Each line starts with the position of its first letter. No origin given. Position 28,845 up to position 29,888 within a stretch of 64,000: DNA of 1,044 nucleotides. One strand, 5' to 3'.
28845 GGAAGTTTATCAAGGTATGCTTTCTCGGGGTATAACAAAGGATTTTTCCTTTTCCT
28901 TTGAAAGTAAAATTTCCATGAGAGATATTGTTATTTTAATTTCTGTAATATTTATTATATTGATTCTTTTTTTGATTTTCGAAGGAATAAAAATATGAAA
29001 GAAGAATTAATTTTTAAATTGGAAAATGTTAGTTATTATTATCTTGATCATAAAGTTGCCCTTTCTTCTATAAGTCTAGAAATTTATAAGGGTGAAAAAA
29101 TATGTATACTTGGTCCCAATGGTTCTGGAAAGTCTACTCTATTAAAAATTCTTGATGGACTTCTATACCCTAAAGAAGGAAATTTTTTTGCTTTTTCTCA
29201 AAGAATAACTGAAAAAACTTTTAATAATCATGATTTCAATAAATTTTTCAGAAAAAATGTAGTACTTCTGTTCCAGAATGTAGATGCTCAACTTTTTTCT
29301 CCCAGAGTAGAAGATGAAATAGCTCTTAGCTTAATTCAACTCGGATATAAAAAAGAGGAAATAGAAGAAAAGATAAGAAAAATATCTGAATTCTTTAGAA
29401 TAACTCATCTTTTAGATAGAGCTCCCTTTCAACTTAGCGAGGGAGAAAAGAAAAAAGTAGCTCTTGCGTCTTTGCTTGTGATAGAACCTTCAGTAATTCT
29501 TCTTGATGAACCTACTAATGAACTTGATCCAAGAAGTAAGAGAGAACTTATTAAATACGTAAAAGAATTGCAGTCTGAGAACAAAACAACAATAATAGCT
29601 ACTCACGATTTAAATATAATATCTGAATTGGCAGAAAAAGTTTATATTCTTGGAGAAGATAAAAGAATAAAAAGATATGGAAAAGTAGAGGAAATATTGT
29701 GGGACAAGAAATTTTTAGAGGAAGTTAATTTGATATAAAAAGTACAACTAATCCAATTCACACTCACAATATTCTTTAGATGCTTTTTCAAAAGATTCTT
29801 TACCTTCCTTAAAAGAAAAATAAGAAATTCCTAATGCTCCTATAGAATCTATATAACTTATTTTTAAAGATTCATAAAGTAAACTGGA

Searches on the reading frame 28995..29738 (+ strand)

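Call 3: search_protein_families(library=pfam, proteins=[window:28995-29738:+], max_evalue=0.01)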
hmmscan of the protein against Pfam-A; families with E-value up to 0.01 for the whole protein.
window:28995-29738:+ (247 aa): 11 families
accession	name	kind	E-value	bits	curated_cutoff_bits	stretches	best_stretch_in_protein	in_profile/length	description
PF00005.33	ABC_tran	-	1.6e-29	103.7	25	1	23-175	1-137/137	ABC transporter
PF13304.12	AAA_21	-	2e-19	71.2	27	2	80-210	168-304/304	AAA domain, putative AbiEii toxin, Type IV TA system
PF02463.25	SMC_N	-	4.4e-12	46.4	40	1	36-218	27-211/220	RecF/RecN/SMC N terminal domain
PF13175.12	AAA_15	-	3e-09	37.4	32.1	1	28-138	19-130/374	AAA ATPase domain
PF13166.12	AAA_13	-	3.7e-06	26.4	36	1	38-130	21-101/713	AAA domain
PF13476.12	AAA_23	-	7.8e-06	27.1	27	1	35-142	21-127/201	AAA domain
PF13555.12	AAA_29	-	4.6e-05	23.5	27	1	32-61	22-50/61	P-loop containing region of AAA domain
PF00503.26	G-alpha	-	0.00088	18.9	48.8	1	35-226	23-126/333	G-protein alpha subunit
PF25199.1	nSTAND_NTPase5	-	0.0024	18.2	34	0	36-97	44-106/145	Novel STAND NTPase 5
PF13238.12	AAA_18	-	0.005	17.7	29.4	0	36-58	1-24/128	AAA domain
PF01637.24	ATPase_2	-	0.0099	16.1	33.2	0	34-122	21-111/225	ATPase domain predominantly from Archaea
